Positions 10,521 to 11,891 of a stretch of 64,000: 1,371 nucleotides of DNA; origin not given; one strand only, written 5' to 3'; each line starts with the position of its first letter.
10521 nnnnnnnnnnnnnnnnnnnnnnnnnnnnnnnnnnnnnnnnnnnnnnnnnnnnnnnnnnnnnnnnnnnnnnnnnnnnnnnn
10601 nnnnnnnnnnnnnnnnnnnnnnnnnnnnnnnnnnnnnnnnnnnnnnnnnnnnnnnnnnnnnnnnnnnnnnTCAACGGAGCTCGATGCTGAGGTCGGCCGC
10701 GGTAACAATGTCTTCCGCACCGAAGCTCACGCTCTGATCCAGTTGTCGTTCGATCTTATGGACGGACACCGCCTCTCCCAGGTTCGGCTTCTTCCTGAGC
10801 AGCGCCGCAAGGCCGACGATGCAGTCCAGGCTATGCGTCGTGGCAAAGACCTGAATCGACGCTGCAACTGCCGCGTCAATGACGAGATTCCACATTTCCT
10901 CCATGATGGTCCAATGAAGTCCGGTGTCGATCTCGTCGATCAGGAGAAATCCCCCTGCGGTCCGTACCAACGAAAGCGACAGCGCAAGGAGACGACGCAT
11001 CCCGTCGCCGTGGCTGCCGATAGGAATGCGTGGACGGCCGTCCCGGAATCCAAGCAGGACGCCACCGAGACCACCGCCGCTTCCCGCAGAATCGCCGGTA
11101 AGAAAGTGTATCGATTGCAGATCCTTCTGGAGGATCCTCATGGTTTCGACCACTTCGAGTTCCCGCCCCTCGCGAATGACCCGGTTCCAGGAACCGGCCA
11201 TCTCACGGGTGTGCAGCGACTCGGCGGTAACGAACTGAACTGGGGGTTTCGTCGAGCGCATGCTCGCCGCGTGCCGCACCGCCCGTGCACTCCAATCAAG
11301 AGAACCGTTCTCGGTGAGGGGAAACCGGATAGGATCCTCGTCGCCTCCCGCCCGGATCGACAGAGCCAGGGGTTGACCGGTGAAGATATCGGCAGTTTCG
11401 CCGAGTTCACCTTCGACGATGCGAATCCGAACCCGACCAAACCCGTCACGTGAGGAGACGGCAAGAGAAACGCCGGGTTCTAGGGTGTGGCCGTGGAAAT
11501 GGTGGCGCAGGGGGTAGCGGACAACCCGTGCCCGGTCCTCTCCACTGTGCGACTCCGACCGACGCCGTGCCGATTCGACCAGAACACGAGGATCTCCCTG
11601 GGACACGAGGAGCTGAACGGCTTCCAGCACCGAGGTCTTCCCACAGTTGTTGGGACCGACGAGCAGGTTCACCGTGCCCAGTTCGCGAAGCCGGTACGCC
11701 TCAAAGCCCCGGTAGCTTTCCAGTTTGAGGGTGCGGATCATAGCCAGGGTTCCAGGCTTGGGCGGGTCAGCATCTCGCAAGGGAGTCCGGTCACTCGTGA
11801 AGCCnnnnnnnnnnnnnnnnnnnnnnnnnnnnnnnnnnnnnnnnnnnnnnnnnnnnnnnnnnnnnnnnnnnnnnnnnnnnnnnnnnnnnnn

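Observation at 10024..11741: ABC-ATPase plus small Toprim-like (DUF3226-like) gene pair: candidate PARIS/AbiL/OLD-type defence module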

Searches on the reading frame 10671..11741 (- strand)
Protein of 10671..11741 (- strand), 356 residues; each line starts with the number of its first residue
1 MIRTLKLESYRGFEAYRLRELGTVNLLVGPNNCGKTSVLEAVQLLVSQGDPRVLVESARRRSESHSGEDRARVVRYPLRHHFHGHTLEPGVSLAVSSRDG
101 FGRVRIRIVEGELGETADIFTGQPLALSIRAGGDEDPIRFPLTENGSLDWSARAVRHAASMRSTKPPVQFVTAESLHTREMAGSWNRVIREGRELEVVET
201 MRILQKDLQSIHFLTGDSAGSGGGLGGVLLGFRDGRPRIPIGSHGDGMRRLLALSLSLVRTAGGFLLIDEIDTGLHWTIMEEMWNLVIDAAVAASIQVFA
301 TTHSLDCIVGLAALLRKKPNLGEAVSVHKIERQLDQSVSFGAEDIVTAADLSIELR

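Call 3: search_protein_families(library=pfam, proteins=[window:10671-11741:-], max_evalue=1)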
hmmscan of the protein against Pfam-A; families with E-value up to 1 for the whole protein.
window:10671-11741:- (356 aa): 13 families
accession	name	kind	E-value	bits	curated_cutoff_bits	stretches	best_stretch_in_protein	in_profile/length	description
PF13304.12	AAA_21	-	9.3e-20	72.3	27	2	216-305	218-300/304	AAA domain, putative AbiEii toxin, Type IV TA system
PF13175.12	AAA_15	-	1.5e-18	68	32.1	2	236-308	293-374/374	AAA ATPase domain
PF02463.25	SMC_N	-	5.2e-06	26.5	40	1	1-48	1-50/220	RecF/RecN/SMC N terminal domain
PF13476.12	AAA_23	-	0.001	20.2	27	1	23-49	20-46/201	AAA domain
PF13401.12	AAA_22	-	0.0051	17.6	27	0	257-297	78-117/130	AAA domain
PF13514.12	AAA_27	-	0.0052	16.8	22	1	2-45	3-49/206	AAA domain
PF13555.12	AAA_29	-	0.0096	16.1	27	1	10-46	12-46/61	P-loop containing region of AAA domain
PF11398.14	DUF2813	-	0.015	15.2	21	0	6-48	7-48/372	Protein of unknown function (DUF2813)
PF01637.24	ATPase_2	-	0.018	15.3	33.2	1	20-68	18-67/225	ATPase domain predominantly from Archaea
PF00005.33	ABC_tran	-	0.036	15.1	25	1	22-62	11-51/137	ABC transporter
PF00004.35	AAA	-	0.053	14.4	21.2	0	26-42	2-18/131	ATPase family associated with various cellular activities (AAA)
PF13481.12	AAA_25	-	0.064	13.3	27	1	18-71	29-84/195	AAA domain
PF01078.27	Mg_chelatase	-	0.13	12.1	20.3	1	26-85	26-85/207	Magnesium chelatase, subunit ChlI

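Call 4: search_protein_families(library=padloc, proteins=[window:10671-11741:-], max_evalue=1)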
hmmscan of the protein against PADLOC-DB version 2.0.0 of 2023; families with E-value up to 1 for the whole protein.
window:10671-11741:- (356 aa): 114 families (the best 25 are shown)
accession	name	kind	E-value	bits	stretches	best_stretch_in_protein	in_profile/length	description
PDLC04611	PDC-M38A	-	7e-61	204.8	2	148-356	169-383/383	-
PDLC04608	PDC-M38A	-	2.4e-41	140.6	2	162-338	178-345/367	-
PDLC02336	AbiLi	-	9e-39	132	2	162-349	157-333/340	AbiLi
PDLC04610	PDC-M38A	-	2.5e-30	104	2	167-314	177-324/362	-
PDLC04607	PDC-M38A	-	1.5e-28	97.6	2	239-331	598-686/715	-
PDLC02980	AriA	-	2.1e-24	85.1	2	201-305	203-300/304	-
PDLC04609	PDC-M38A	-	5.4e-21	73.2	2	236-331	248-343/371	-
PDLC02979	AriA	-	3.3e-19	67.9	2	235-308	291-373/373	-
PDLC04168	GajA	-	5.7e-15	53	2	238-311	251-325/570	-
PDLC03878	NsnB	-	4.8e-14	50.9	2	258-335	232-308/345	-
PDLC04214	HEC-02A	-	1.7e-13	48.6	2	1-42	1-42/338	-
PDLC02335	AbiLi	-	1.5e-12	45.2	1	22-308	76-241/326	AbiLi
PDLC04393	PDC-M07A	-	5e-12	43.5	2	245-304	289-349/435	-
PDLC04389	PDC-M07A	-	1.4e-11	42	2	228-304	272-367/443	-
PDLC00271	PtuA1|PtuA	-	5.1e-11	40.7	2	2-60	3-61/421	AAA ATPase domain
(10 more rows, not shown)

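Call 5: search_protein_families(library=ncbifam, proteins=[window:10671-11741:-], max_evalue=1)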
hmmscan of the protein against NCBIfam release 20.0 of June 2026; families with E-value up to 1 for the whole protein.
window:10671-11741:- (356 aa): 24 families
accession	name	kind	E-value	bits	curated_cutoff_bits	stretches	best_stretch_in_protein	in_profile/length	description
NF047739.1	antiphage_MADS3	equivalog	3.7e-08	33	420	1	1-60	1-59/427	methylation-associated defense system AAA family ATPase MAD3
TIGR00611.2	recf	equivalog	8.5e-08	31.7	172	1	2-46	1-45/339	DNA replication/repair protein RecF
NF041760.1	PtuA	equivalog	8.3e-07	28.3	500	1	2-47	52-97/524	retron Ec78 anti-phage system effector ATPase PtuA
TIGR03771.1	anch_rpt_ABC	equivalog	1.7e-06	27.9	268.8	2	24-82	8-60/223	anchored repeat-type ABC transporter ATP-binding subunit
TIGR01188.1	drrA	subfamily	1.4e-05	24.6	312.45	1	240-306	121-185/302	daunorubicin resistance ABC transporter, ATP-binding protein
NF038234.1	retron_eff_Eco8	equivalog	2.9e-05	22.9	250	1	2-43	3-44/679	retron Eco8 family effector endonuclease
NF053840.1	MnTportMntADein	equivalog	0.00019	21.1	400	1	20-63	25-68/240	manganese ABC transporter ATP-binding protein MntA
NF053563.1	Rkd4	equivalog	0.00051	18.3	860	1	2-43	3-44/747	arcadin-4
TIGR03864.1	PQQ_ABC_ATP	hypoth_equivalog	0.0026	17.2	302.25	0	247-308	136-196/236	ABC transporter, ATP-binding subunit, PQQ-dependent alcohol dehydrogenase system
NF003034.1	PRK03918.1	equivalog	0.0031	15.5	700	1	2-42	3-43/878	DNA double-strand break repair ATPase Rad50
NF010060.0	PRK13537.1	equivalog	0.0098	14.8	521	1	241-306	144-207/314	nodulation factor ABC transporter ATP-binding protein NodI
NF045487.1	ASRP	equivalog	0.013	14.1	300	1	22-56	15-40/593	archaea-specific SMC-related protein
TIGR04521.1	ECF_ATPase_2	equivalog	0.034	13.2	330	1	247-312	148-212/279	energy-coupling factor transporter ATPase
NF007082.0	PRK09536.1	equivalog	0.034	13.2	537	1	22-62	29-69/402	corrinoid ABC transporter ATPase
NF010680.0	PRK14079.1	equivalog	0.037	13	386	1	4-46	5-47/349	recombination protein F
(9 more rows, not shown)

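Call 54: search_solved_structures(query=window:10671-11741:-, max_evalue=0.01, show_alignments=1)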
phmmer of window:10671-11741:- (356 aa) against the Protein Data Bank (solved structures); distinct sequences matched with E-value up to 0.01: 2.
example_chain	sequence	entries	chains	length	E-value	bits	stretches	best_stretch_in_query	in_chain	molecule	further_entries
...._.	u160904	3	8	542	0.0004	22.9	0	4-53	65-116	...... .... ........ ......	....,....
9kjx_B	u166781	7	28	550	0.0076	18.7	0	2-58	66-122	AAA family ATPase | Retron I-A effector PtuA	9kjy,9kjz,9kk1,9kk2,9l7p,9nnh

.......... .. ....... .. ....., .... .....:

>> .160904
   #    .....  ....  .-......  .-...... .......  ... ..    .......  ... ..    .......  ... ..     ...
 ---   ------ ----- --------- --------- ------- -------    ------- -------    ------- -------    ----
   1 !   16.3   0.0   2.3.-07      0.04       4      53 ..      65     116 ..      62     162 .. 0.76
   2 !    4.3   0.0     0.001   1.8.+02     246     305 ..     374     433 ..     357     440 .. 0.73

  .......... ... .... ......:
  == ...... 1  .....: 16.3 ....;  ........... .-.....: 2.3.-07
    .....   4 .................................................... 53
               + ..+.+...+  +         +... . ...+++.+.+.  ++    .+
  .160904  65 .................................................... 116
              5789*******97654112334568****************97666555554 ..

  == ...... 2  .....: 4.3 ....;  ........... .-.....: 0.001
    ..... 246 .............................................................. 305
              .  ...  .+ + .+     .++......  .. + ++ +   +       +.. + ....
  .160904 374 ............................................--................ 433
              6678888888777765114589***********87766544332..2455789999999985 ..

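Call 55: find_homologous_proteins(query=window:10671-11741:-, max_evalue=1e-10)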
Query window:10671-11741:- (356 aa): 2164 proteins with E <= 1e-10 among 8000 candidates; the best 120 are listed.
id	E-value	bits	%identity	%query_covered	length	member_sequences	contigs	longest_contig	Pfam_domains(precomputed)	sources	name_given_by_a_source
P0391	9.4e-230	780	100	100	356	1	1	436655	PF13175.13,PF02463.26,PF13304.13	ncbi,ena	-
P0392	2.6e-166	571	75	100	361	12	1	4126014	PF13175.13,PF13476.13,PF02463.26,PF13304.13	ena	-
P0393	3.4e-162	557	70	100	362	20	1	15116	PF13175.13,PF13476.13,PF02463.26,PF13304.13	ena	-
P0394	1.7e-161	555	73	100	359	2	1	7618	PF13175.13,PF13476.13,PF02463.26,PF13304.13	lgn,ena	-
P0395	5.5e-159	547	72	100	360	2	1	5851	PF13175.13,PF02463.26,PF13304.13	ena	-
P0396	1.6e-158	545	72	100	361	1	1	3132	PF13175.13,PF02463.26,PF13304.13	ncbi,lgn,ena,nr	ncbi:MAG: AAA family ATPase [Bryobacterales bacterium]|nr:AAA family ATPase [Bryobacterales bacteriu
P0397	2.1e-155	535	69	100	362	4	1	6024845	PF13175.13,PF13476.13,PF02463.26,PF13304.13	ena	-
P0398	2.9e-154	531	71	100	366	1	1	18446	PF13175.13,PF02463.26,PF13304.13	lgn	-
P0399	5.5e-154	530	68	100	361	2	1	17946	PF13175.13,PF02463.26,PF13304.13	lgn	-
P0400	9.6e-154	530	71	100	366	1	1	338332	PF13175.13,PF13476.13,PF02463.26,PF13304.13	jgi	jgi:hypothetical protein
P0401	1.4e-153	529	70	100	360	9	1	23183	PF13175.13,PF13476.13,PF02463.26,PF13304.13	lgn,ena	-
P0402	5.9e-153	527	67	100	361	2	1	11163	PF13175.13,PF13476.13,PF02463.26,PF13304.13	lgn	-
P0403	8.4e-153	527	67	100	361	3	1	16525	PF13175.13,PF13476.13,PF02463.26,PF13304.13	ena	-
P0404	6.0e-152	524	67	100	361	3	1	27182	PF13175.13,PF02463.26,PF13304.13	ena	-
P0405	1.1e-150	520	67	100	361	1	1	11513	PF13175.13,PF13476.13,PF02463.26,PF13304.13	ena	-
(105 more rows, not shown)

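Call 66: predict_structure(alignment_id=A5)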
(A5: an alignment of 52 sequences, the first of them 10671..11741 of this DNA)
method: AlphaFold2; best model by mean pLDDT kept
length: 356 residues; sequences in the alignment: 52
mean_pLDDT: 85.5   pTM: 0.87
mean pLDDT of the five models: 85.5, 84.9, 84.8, 84.6, 83.3
residues with pLDDT >= 90: 179; 70-90: 127; 50-70: 35; < 50: 15
segments of 3 or more residues with pLDDT < 50: 115-120, 217-224
pLDDT, mean of each block of 10 residues (from residue 1): 96 95 96 94 94 88 65 76 90 92 93 52 81 82 82 69 80 73 84 89 90 63 61 85 83 90 94 90 96 96 93 97 96 93 95 84
secondary structure, 60 per line:
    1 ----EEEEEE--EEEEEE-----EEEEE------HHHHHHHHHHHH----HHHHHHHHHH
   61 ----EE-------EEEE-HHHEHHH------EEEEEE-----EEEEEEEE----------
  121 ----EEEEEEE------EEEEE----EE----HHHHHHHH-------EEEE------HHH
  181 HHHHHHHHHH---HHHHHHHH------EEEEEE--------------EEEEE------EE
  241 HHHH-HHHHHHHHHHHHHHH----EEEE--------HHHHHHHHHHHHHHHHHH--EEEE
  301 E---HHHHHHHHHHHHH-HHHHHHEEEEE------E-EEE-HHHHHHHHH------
elements in order: E5-10 E13-18 E24-28 H35-46 H51-60 E74-77 E92-97 E103-110 E125-131 E138-142 H153-160 E168-171 H178-190 H194-201 E208-213 E228-232 H241-244 H246-260 E265-268 H277-294 E297-301 H305-317 H319-324 E325-329 E338-340 H342-350

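Call 70: fold_search(model_id=the predicted structure, library=pdb)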
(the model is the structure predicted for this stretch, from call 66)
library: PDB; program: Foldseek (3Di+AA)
matches with E <= 10: 1211; with E <= 0.001: 506
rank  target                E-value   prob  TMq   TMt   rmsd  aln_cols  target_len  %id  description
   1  8eea_B                3.0e-13  1.00  0.44  0.42  11.3       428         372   14  Structure of E.coli Septu (PtuAB) complex (released 2023-12-27)
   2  8eea_C                3.8e-13  1.00  0.45  0.38  11.3       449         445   13  Structure of E.coli Septu (PtuAB) complex (released 2023-12-27)
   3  8sux_F                4.5e-13  1.00  0.44  0.43  11.8       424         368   14  Structure of E. coli PtuA hexamer (released 2024-01-10)
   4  8eea_D                1.2e-12  1.00  0.47  0.38  11.2       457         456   14  Structure of E.coli Septu (PtuAB) complex (released 2023-12-27)
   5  8sux_C                1.3e-12  1.00  0.45  0.43  11.5       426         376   15  Structure of E. coli PtuA hexamer (released 2024-01-10)
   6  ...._C                1.9e-12  1.00  0.47  0.36   9.2       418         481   16  Ec83 Retron PtuA/PtuB (2-1) complex bound to ATP (released 2025-07-02)
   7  8eea_A                2.3e-12  1.00  0.44  0.42  10.9       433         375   14  Structure of E.coli Septu (PtuAB) complex (released 2023-12-27)
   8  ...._A                3.2e-12  1.00  0.47  0.43   8.8       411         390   15  Ec83 Retron PtuA Dimer bound to ATP (released 2025-07-02)
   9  9kk2_E                7.6e-12  1.00  0.45  0.33  11.9       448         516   15  Cryo-EM structure of the Retron-Eco7 complex (state 5) (released 2025-11-12)
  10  8ee4_C                9.6e-12  1.00  0.44  0.40  11.4       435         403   14  Structure of PtuA (released 2024-01-03)
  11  9kjy_E                1.0e-11  1.00  0.46  0.34  11.8       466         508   14  Cryo-EM structure of the Retron-Eco7 complex (state 2) (released 2025-11-12)
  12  8ee4_F                1.2e-11  1.00  0.43  0.40  13.1       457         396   13  Structure of PtuA (released 2024-01-03)
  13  8ro9_C                1.3e-11  1.00  0.45  0.48  13.5       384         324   11  Human cohesin SMC1A-HD(longCC-EQ)/RAD21-C complex - Open/closed P-loop conformation (released 2024-09-11)
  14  8ee4_D                1.3e-11  1.00  0.44  0.41  11.7       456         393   13  Structure of PtuA (released 2024-01-03)
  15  9nnb_F                1.5e-11  1.00  0.49  0.35   8.9       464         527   14  Cryo-EM structure of the Retron Ec78 complex, PtuA:PtuB:RT (4:2:1) (released 2025-10-08)
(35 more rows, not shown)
